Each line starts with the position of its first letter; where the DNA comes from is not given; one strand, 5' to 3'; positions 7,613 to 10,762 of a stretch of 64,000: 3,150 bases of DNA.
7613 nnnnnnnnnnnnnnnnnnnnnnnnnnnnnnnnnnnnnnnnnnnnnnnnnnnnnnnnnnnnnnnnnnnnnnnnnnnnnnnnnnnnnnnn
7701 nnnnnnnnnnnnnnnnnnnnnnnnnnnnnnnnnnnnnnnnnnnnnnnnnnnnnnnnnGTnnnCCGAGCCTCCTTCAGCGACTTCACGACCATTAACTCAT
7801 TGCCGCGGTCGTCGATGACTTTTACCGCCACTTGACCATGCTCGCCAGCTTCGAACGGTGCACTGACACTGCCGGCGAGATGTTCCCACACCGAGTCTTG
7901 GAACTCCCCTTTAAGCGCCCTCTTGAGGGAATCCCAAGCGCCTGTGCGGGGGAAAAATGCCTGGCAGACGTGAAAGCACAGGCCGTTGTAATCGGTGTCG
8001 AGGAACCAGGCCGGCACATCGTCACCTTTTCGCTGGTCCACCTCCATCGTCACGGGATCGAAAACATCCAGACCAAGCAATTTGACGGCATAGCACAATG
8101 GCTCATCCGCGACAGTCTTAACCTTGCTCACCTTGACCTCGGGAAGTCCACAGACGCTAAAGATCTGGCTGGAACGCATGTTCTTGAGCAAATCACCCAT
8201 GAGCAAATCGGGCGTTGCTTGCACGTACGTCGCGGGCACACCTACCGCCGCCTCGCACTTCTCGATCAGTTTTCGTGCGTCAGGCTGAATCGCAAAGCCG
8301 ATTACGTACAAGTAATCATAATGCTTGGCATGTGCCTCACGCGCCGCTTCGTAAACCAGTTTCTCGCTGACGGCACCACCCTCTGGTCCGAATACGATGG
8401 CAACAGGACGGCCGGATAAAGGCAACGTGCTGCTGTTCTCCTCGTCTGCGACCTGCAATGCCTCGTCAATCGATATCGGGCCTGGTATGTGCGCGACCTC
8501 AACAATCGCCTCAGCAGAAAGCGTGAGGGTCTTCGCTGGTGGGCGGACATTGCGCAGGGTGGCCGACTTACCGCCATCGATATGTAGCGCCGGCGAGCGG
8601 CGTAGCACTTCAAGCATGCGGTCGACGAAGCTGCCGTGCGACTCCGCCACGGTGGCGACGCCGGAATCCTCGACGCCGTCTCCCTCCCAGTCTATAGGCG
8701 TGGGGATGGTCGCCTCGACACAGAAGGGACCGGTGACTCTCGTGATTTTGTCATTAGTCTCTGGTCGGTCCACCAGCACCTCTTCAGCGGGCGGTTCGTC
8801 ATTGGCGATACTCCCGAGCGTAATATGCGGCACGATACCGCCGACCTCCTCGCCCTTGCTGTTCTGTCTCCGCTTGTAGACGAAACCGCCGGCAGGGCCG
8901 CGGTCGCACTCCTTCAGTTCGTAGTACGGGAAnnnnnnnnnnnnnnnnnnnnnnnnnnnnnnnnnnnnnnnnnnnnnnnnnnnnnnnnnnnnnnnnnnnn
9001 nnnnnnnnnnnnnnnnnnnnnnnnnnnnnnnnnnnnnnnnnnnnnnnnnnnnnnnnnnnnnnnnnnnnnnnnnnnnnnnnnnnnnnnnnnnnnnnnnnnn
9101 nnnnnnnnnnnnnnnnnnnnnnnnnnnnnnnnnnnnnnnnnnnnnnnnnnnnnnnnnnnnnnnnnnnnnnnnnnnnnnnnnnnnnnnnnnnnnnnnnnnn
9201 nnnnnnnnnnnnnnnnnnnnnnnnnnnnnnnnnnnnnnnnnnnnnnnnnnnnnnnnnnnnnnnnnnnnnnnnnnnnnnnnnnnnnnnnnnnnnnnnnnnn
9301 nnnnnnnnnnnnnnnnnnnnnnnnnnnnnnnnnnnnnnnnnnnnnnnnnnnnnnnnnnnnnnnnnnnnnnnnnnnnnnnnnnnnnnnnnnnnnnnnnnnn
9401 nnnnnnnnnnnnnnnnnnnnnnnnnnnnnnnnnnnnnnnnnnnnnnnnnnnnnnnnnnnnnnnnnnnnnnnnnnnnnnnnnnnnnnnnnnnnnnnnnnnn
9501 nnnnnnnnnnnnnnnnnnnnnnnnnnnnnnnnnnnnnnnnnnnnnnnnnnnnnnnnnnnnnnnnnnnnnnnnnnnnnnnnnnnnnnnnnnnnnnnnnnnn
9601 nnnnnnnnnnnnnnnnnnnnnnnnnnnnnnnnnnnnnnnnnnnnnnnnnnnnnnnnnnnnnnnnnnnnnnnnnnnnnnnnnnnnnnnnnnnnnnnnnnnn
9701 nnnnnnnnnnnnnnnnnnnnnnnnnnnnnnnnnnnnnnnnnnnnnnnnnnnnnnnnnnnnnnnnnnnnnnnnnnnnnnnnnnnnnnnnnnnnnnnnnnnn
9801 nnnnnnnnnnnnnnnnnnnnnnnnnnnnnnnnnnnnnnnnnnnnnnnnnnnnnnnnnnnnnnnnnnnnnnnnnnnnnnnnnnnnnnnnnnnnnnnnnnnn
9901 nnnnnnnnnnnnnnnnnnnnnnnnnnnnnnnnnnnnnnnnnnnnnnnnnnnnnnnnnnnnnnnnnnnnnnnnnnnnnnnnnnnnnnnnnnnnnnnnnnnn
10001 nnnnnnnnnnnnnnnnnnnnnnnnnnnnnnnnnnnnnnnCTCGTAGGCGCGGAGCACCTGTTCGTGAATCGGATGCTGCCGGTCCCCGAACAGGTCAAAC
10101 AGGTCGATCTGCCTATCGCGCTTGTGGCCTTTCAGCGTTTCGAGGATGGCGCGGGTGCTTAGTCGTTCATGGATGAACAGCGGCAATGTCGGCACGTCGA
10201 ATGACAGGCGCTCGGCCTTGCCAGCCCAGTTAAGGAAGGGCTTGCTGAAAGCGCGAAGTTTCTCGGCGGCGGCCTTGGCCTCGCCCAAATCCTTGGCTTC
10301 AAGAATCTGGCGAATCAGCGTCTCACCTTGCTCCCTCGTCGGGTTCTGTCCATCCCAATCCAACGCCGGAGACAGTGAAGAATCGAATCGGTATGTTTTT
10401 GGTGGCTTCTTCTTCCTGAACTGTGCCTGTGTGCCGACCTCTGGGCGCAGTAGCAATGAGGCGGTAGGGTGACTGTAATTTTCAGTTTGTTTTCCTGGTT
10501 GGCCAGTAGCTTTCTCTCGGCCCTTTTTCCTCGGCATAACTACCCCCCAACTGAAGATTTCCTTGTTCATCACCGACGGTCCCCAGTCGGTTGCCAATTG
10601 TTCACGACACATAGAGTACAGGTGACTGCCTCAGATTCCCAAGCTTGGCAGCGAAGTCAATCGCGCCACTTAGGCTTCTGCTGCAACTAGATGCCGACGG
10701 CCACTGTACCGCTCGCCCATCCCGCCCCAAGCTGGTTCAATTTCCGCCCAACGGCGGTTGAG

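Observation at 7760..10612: Unusually long Type III Mod subunit (about 925-950 aa) with roughly 400 aa after motif I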

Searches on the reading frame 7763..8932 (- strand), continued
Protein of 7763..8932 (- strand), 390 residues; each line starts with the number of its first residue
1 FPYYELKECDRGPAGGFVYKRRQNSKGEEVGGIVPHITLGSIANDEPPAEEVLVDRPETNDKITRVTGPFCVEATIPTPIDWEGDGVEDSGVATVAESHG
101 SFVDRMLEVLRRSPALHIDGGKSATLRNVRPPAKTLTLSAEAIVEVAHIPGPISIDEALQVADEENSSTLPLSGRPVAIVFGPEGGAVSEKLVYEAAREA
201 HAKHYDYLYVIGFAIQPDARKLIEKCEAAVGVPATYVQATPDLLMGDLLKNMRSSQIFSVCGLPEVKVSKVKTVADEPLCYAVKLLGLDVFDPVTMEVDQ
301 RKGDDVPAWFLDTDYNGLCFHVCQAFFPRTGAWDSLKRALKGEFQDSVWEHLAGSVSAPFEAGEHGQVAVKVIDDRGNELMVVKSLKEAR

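Call 77: search_dna_similar(query=window:7763-8932:-, collection=plasmids, mode=protein, max_rows=40, max_evalue=0.001, rows=spread)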
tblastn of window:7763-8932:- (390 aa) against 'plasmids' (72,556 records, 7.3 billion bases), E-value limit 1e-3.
Records with a match: 40; places in all: 40; records where one place covers at least 80% of the query: 34.
Best place of each record, by identity: 60-80% 3; <60% 37.
By first word of the organism name: Shinella 4; Rhodococcus 4; Rhizobium 4; Pseudomonas 4; Sphingobium 3; Picosynechococcus 3; Planktothrix 2; Agrobacterium 2; Mycobacterium 1; Synechocystis 1; and 12 more.
By predicted mobility (MOB-suite, as given by PLSDB): non-mobilizable 18; conjugative 12; mobilizable 10.
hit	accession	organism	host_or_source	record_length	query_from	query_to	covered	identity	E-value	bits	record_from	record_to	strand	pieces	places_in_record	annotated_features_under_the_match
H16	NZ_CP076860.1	Mycobacterium avium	Homo sapiens,sputum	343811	1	390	100%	61.6%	2e-151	480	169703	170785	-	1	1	DNA methyltransferase | BPTD_3080 family restriction endonuclease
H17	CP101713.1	Synechocystis sp. B12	cell culture,mangrove water from the ...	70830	1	389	100%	61.1%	3e-133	502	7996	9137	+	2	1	none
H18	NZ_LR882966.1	Planktothrix agardhii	-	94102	1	379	97%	62.3%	3e-155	491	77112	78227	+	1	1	site-specific DNA-methyltransferase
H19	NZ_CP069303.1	Shinella sp. PSBB067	monoisolate,Minnesota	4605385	1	389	100%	47.3%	1e-110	363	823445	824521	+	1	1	none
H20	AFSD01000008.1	Agrobacterium tumefaciens F2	soil near Harbin Institute of Technology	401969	1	390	100%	45.6%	5e-105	347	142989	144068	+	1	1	mod: putative DNA methylase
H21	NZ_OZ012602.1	Shinella sp. WSD5-1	-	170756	1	390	100%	45.4%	4e-103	341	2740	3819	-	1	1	site-specific DNA-methyltransferase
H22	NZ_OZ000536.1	Shinella sp. WSC3-e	-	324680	1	390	100%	45.4%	4e-103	341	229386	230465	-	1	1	site-specific DNA-methyltransferase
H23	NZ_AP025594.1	Thermus brockianus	-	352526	41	388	89%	40.8%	3e-63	226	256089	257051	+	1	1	site-specific DNA-methyltransferase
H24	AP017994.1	Planktothrix agardhii NIES-204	-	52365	1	386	99%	30.3%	4e-36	147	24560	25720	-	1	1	DNA methylase, putative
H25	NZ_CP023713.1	Rhodococcus ruber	cell culture,dyed contaminated landsoil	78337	1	383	98%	30.4%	9e-33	137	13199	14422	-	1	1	none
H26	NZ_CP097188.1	Rhodococcus sp. GA1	cell culture,soil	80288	1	383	98%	30.4%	9e-33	137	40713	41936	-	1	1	site-specific DNA-methyltransferase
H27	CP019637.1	Nostocales cyanobacterium HT-58-2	mixed culture,Nan Madol, Pohnpei soil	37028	51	387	86%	32.3%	2e-37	151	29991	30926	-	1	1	site-specific DNA-methyltransferase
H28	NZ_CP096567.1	Rhodococcus qingshengii JCM 15477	sandy loam,soil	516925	1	383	98%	28.3%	2e-24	112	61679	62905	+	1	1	site-specific DNA-methyltransferase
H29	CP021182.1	Rhizorhabdus wittichii DC-6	activated sludge of a wastewater ...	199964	50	387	87%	31.9%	3e-34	141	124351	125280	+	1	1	site-specific DNA-methyltransferase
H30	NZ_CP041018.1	Sphingobium fuliginis ATCC 27551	cell culture,Water of rice field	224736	50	387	87%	31.9%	5e-34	141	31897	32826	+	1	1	site-specific DNA-methyltransferase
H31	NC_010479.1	Picosynechococcus sp. PCC 7002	-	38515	51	386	86%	32.0%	2e-34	142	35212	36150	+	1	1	site-specific DNA-methyltransferase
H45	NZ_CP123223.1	Pseudomonas amygdali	Aesculus hippocastanum,cell culture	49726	51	383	85%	29.3%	3e-22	106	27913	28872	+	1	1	site-specific DNA-methyltransferase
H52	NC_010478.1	Picosynechococcus sp. PCC 7002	-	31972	133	243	28%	30.4%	3e-4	50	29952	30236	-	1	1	hypothetical protein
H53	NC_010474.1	Picosynechococcus sp. PCC 7002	-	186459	133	243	28%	30.4%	3e-4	50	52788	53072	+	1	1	hypothetical protein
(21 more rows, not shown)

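Call 78: get_annotated_region(hit=H31, flank=7000)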
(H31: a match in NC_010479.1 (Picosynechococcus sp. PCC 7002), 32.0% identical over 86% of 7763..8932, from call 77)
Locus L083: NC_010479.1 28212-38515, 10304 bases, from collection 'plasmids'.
description: Picosynechococcus sp. PCC 7002 plasmid pAQ5, complete sequence
organism: Picosynechococcus sp. PCC 7002 (NCBI taxid 32049)
taxonomy: Bacteria; Cyanobacteriota; Cyanophyceae; Chroococcales; Geminocystaceae; Picosynechococcus; Picosynechococcus sp. PCC 7002
host: -; source: -; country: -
typing (MOB-suite, as given by PLSDB): non-mobilizable
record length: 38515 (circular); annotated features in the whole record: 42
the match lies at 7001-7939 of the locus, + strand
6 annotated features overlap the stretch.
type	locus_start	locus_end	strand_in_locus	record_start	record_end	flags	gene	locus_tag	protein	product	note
CDS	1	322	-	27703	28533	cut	-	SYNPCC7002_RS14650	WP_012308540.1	Abi family protein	-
CDS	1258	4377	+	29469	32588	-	-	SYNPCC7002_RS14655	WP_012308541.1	BPTD_3080 family restriction endonuclease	-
CDS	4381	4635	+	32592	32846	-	-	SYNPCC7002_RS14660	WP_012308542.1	UPF0175 family protein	-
CDS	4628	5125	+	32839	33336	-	-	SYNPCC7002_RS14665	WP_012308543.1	DUF3368 domain-containing protein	-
CDS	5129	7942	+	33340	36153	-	-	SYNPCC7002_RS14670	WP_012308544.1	site-specific DNA-methyltransferase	GO:0009307 - DNA restriction-modification system [Evidence IEA]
CDS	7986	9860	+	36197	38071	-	-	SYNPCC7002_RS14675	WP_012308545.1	hypothetical protein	-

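Call 79: get_annotated_region(hit=H45, flank=7000)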
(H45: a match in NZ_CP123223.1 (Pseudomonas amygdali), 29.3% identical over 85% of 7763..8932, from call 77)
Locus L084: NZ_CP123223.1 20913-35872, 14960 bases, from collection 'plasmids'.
description: Pseudomonas amygdali pv. aesculi strain 2250 plasmid pPae2250X, complete sequence
organism: Pseudomonas amygdali (NCBI taxid 251722)
taxonomy: Bacteria; Pseudomonadota; Gammaproteobacteria; Pseudomonadales; Pseudomonadaceae; Pseudomonas; Pseudomonas amygdali
host: -; source: Aesculus hippocastanum,cell culture; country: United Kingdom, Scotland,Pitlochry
typing (MOB-suite, as given by PLSDB): mobilizable; replicon rep_cluster_283; relaxase MOBP
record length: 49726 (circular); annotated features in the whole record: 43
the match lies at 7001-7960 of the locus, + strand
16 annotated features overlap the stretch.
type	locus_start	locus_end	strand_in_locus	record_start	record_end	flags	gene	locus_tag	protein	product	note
CDS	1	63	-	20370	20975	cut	-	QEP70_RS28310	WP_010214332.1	hypothetical protein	-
CDS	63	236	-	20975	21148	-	-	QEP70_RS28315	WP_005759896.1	hypothetical protein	-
CDS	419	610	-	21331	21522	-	-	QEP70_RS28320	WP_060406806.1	hypothetical protein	-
CDS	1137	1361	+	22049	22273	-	-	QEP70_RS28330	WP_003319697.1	antitoxin MazE family protein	-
CDS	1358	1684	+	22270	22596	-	-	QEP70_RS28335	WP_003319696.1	type II toxin-antitoxin system PemK/MazF family toxin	-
CDS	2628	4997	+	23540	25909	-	-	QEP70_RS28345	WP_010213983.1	BPTD_3080 family restriction endonuclease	-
CDS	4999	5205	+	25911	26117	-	-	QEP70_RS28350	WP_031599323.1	hypothetical protein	-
CDS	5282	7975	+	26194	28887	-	-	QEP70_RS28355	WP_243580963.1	site-specific DNA-methyltransferase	GO:0009307 - DNA restriction-modification system [Evidence IEA]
CDS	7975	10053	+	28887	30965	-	-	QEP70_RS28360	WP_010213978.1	UvrD-helicase domain-containing protein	-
CDS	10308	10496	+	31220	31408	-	-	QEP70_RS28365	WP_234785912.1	SEC-C metal-binding domain-containing protein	-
CDS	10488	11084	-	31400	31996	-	-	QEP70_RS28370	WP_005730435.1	hypothetical protein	-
CDS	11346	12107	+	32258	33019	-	-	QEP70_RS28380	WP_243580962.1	ATP-binding cassette domain-containing protein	-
CDS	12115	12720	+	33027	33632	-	-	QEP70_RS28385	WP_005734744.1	pentapeptide repeat-containing protein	-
CDS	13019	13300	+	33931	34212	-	-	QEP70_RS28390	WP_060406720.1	hypothetical protein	-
CDS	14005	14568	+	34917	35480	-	-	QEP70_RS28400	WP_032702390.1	recombinase family protein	GO:0006310 - DNA recombination [Evidence IEA]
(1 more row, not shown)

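Call 82: get_annotated_region(hit=H53, flank=5000)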
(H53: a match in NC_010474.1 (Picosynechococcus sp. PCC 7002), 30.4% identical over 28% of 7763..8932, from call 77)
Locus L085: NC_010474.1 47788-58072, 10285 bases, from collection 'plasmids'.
description: Picosynechococcus sp. PCC 7002 plasmid pAQ7, complete sequence
organism: Picosynechococcus sp. PCC 7002 (NCBI taxid 32049)
taxonomy: Bacteria; Cyanobacteriota; Cyanophyceae; Chroococcales; Geminocystaceae; Picosynechococcus; Picosynechococcus sp. PCC 7002
host: -; source: -; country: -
typing (MOB-suite, as given by PLSDB): non-mobilizable
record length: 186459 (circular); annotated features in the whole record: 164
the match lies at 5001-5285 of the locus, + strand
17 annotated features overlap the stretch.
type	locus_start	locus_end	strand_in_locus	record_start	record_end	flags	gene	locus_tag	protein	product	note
CDS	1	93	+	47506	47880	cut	-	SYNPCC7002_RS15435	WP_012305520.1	hypothetical protein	-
CDS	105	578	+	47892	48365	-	-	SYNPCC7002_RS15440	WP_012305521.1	hypothetical protein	-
CDS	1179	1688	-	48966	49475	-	-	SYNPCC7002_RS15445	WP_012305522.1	hypothetical protein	-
CDS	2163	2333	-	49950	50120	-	-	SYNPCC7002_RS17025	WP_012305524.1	hypothetical protein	-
CDS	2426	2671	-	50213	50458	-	-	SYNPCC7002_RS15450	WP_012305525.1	hypothetical protein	-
CDS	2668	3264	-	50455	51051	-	-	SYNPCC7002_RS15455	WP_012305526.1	ParA family protein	-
CDS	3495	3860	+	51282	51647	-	-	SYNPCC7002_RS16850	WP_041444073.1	hypothetical protein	-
CDS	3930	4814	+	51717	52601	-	-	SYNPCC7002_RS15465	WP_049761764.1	tyrosine-type recombinase/integrase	GO:0015074 - DNA integration [Evidence IEA]; GO:0006310 - DNA recombination [Evidence IEA]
CDS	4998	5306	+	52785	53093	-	-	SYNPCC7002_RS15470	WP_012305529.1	hypothetical protein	-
CDS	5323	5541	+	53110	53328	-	-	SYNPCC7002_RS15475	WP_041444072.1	DUF2281 domain-containing protein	-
CDS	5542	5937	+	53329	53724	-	-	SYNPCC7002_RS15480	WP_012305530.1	type II toxin-antitoxin system VapC family toxin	-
CDS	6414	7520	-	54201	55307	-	-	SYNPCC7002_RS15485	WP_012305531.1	universal stress protein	-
CDS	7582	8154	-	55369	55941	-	kdpC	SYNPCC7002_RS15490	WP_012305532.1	K(+)-transporting ATPase subunit C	GO:0006813 - potassium ion transport [Evidence IEA]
CDS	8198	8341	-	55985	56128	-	-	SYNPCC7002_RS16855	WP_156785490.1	hypothetical protein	-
CDS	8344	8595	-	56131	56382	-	-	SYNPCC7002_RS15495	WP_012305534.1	potassium-transporting ATPase subunit F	-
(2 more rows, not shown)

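Call 87: search_protein_families(library=padloc, proteins=[L007:9182-10831:+], max_evalue=0.001)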
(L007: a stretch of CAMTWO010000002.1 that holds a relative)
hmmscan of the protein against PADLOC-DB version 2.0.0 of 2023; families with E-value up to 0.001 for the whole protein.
L007:9182-10831:+ (549 aa): 135 families (the best 25 are shown)
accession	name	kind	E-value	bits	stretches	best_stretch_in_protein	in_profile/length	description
PDLC03878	NsnB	-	1.7e-23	82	1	1-297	1-284/345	-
PDLC02979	AriA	-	3e-22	77.9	2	192-294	269-373/373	-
PDLC02981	AriAB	-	7.7e-21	72.4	2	220-454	300-531/694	-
PDLC02980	AriA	-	2.5e-20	71.7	1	218-295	226-304/304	-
PDLC00070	GajA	-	1.6e-18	64.7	2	245-365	287-413/596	AAA ATPase domain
PDLC04135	mad3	-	4.2e-17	60.7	2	228-297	262-330/374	mads_3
PDLC00278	PtuA1|PtuA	-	1.5e-16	58.8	2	250-317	289-359/436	AAA ATPase domain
PDLC00271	PtuA1|PtuA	-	3e-16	58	2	250-330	280-356/421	AAA ATPase domain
PDLC02335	AbiLi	-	9.4e-16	55.8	1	1-302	49-248/326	AbiLi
PDLC02915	ATPase-Toprim_I-B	-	1.4e-15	55.1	2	241-375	246-381/623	-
PDLC00096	GajA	-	2.1e-15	54.5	1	237-367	277-414/630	AAA ATPase domain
PDLC00078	GajA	-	2.3e-15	54.3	2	238-355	308-428/580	AAA ATPase domain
PDLC02358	Old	-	3.9e-15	53.6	2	2-47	4-48/578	Old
PDLC00289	PtuA1|PtuA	-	4.3e-15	53.7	1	219-314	217-313/404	AAA ATPase domain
PDLC00069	GajA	-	6.1e-15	52.7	2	250-321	336-408/687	AAA ATPase domain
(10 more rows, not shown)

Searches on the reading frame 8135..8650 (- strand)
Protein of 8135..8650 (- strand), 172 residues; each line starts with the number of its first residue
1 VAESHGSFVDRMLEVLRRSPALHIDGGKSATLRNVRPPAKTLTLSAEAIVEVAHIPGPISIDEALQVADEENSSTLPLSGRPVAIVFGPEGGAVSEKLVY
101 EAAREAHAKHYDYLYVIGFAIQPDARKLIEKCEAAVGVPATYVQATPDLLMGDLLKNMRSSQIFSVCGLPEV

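Call 58: search_solved_structures(query=A4, max_evalue=10, show_alignments=3)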
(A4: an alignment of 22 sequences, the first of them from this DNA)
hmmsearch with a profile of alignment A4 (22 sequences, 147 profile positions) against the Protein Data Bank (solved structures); distinct sequences matched with E-value up to 10: 0.

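Call 69: search_protein_families(library=pfam, alignment_id=A4, max_evalue=10)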
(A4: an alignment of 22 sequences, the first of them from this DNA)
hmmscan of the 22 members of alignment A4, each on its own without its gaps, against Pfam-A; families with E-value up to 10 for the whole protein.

A. member 1, seq(172 aa): 0 families

B. families by the number of members that match (of 22 scanned): 7 families
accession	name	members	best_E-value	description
PF02337.22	Gag_p10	2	0.2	Retroviral GAG p10 protein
PF22292.1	DUF6965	1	0.11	Domain of unknown function (DUF6965)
PF20132.4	DUF6522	1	0.16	Family of unknown function (DUF6522)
PF16686.11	POT1PC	1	0.17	ssDNA-binding domain of telomere protection protein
PF14622.11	Ribonucleas_3_3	1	0.17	Ribonuclease-III-like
PF05179.20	CDC73_C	1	0.26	RNA pol II accessory factor, Cdc73 family, C-terminal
PF01693.22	Cauli_VI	1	0.42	Ribonuclease H1 N-terminal domain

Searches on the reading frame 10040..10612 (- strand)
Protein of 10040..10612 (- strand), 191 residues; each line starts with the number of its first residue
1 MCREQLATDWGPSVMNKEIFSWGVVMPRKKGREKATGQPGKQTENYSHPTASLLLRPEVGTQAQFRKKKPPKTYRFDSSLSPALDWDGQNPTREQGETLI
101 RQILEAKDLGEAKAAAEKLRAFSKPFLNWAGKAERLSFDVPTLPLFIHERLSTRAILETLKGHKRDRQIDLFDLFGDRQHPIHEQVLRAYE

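Call 13: search_protein_families(library=pfam, proteins=[window:10040-10612:-], max_evalue=10)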
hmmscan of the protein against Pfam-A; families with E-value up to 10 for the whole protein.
window:10040-10612:- (191 aa): 0 families

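Call 34: search_protein_families(library=padloc, proteins=[window:10040-10537:-], max_evalue=0.01)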
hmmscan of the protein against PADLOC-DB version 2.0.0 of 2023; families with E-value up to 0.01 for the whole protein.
window:10040-10537:- (166 aa): 0 families
